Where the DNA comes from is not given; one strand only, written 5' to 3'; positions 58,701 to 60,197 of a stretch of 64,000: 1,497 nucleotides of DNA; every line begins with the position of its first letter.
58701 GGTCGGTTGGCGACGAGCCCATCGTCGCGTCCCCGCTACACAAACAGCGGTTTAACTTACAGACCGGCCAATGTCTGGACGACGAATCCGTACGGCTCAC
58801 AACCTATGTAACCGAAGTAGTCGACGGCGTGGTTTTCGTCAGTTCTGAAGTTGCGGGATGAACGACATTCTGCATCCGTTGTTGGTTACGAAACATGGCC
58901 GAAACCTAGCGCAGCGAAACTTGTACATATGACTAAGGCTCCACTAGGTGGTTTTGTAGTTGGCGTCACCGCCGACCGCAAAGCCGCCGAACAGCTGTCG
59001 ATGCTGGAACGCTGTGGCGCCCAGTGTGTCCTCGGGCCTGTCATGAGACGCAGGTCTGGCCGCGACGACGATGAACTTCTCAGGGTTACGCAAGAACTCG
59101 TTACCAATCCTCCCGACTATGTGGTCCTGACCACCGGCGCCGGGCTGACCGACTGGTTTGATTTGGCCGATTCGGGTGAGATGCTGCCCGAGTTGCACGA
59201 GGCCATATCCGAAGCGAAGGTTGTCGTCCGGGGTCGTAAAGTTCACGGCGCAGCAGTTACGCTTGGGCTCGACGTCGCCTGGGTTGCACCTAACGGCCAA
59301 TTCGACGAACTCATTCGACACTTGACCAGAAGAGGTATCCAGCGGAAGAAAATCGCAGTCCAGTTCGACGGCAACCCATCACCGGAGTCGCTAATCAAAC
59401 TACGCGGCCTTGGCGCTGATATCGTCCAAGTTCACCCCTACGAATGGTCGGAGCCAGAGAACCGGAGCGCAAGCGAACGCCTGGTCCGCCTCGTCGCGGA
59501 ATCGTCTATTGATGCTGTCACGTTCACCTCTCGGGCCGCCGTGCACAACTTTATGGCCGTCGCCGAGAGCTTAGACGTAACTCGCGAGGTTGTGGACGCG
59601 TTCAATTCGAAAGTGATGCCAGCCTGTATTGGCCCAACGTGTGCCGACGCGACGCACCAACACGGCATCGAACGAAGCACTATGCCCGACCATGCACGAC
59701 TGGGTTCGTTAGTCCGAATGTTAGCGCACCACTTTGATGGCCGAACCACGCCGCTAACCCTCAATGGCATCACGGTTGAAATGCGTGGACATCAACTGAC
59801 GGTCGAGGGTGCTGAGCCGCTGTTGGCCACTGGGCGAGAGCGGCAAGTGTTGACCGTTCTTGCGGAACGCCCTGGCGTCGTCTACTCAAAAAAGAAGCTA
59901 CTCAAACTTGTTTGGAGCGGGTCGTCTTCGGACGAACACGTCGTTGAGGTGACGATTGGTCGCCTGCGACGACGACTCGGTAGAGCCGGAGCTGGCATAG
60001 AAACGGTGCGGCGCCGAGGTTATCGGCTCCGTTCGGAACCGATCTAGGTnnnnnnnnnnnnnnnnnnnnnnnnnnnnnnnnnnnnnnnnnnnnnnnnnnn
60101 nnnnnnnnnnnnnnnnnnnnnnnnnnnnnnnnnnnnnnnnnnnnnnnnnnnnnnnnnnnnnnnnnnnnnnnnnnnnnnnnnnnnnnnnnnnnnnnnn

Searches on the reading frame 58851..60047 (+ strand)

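Call 23: search_protein_families(library=pfam, proteins=[window:58851-60047:+])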
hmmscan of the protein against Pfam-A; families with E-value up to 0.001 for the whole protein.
window:58851-60047:+ (398 aa): 2 families
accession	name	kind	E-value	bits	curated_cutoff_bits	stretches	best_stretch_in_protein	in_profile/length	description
PF02602.20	HEM4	-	3.6e-29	102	27.5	1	52-288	7-230/231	Uroporphyrinogen-III synthase HemD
PF00486.34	Trans_reg_C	-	2.8e-17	63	26.2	1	323-393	3-77/77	Transcriptional regulatory protein, C terminal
